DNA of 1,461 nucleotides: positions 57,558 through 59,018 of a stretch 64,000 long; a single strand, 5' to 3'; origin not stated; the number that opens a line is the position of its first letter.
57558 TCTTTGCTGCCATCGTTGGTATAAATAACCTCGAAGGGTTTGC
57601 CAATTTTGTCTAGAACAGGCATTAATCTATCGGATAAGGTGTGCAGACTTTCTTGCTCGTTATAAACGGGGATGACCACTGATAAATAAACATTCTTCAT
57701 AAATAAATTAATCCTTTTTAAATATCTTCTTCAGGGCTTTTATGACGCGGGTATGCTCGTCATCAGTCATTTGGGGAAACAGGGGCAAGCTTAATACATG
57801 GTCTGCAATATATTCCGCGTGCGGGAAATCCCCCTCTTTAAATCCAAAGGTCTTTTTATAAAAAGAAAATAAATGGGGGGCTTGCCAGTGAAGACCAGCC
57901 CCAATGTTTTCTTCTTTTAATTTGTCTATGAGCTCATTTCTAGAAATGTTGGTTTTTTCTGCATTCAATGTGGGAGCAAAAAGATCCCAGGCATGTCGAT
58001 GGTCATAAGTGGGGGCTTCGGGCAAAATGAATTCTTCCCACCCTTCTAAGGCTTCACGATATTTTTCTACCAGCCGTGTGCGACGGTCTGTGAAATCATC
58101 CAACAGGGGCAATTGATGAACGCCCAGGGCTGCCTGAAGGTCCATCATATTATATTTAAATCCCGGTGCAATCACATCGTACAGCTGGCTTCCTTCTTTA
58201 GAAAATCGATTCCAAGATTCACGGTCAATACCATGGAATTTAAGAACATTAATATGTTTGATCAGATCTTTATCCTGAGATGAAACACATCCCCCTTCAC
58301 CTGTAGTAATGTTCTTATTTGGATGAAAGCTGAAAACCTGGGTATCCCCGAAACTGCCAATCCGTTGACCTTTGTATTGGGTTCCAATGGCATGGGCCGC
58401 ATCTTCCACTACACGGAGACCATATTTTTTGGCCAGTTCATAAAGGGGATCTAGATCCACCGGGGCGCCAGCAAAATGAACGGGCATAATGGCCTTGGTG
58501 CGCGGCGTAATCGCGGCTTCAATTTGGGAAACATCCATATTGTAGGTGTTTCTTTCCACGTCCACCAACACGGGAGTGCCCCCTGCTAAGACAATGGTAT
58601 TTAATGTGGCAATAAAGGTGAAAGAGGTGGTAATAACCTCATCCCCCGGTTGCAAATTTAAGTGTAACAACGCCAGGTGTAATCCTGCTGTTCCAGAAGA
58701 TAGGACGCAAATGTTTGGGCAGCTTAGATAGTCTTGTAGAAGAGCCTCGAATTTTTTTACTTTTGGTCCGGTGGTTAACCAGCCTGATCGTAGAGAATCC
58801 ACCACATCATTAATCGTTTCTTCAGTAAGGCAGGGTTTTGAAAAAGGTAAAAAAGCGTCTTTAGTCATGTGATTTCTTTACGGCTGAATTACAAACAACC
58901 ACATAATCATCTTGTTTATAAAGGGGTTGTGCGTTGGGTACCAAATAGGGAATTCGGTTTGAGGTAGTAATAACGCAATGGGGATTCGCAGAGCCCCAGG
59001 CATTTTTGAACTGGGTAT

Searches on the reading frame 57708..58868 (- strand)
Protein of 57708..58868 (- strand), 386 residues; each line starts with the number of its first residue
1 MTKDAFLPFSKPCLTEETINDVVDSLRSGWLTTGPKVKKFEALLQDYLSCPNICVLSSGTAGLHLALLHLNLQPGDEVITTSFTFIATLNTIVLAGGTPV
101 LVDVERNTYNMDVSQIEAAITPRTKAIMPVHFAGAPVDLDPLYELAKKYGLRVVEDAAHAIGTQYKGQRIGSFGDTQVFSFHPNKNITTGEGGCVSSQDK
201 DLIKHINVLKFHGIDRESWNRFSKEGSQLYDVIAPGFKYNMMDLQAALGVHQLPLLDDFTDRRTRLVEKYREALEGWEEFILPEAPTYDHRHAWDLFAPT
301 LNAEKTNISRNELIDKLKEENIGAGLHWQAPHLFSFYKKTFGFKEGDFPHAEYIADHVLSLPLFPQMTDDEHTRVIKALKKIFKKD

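Call 67: search_protein_families(library=ncbifam, proteins=[window:57708-58868:-], max_evalue=0.00001)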
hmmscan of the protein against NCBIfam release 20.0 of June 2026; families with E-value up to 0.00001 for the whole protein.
window:57708-58868:- (386 aa): 19 families
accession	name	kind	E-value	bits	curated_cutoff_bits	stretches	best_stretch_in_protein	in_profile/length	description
NF008658.2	PRK11658.1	equivalog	8.2e-127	422.9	631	1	5-384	3-378/379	UDP-4-amino-4-deoxy-L-arabinose aminotransferase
TIGR03588.1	PseC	equivalog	1e-107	360.4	423.5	1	6-383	1-380/380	UDP-4-amino-4,6-dideoxy-N-acetyl-beta-L-altrosamine transaminase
NF008687.0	PRK11706.1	equivalog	4.6e-81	272.5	375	1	7-383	2-374/375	dTDP-4-amino-4,6-dideoxygalactose transaminase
TIGR04181.1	NHT_00031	hypoth_equivalog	6.1e-70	235.9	420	1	8-362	2-357/359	LegC family aminotransferase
TIGR02379.1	ECA_wecE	subfamily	1.6e-68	231.2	434.85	1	7-383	2-375/376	dTDP-4-amino-4,6-dideoxy-D-glucose transaminase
NF011936.0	PRK15407.1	equivalog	1e-63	215.6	423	1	8-385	38-438/440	lipopolysaccharide biosynthesis protein RfbH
TIGR04427.1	PLP_DesI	equivalog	2.3e-49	168.5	650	1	25-380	41-380/390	dTDP-4-dehydro-6-deoxyglucose aminotransferase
NF004770.0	PRK06108.1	subfamily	9.2e-10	37.9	422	1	47-159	93-212/396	pyridoxal phosphate-dependent aminotransferase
NF005816.0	PRK07682.1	equivalog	1e-09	37.5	620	1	52-159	92-205/390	aminotransferase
NF004621.0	PRK05957.1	equivalog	5.3e-09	35.3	498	1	55-130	94-167/389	pyridoxal phosphate-dependent aminotransferase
NF004975.0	PRK06348.1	equivalog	1e-08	34.6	549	1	52-136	91-178/384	pyridoxal phosphate-dependent aminotransferase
NF006488.0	PRK08912.1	equivalog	1.1e-08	34.4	498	1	52-128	89-164/387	aminotransferase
NF041364.1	GntC_guanitoxin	equivalog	2.8e-08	33.1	415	1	55-157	64-174/356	guanitoxin biosynthesis PLP-dependent (S)-gamma-hydroxy-L-arginine cyclodehydratase GntC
NF006569.0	PRK09082.1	subfamily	4.4e-08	32.6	420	1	52-128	93-168/386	methionine aminotransferase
NF005305.0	PRK06836.1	equivalog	1.9e-07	30.7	376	1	54-128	101-175/396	pyridoxal phosphate-dependent aminotransferase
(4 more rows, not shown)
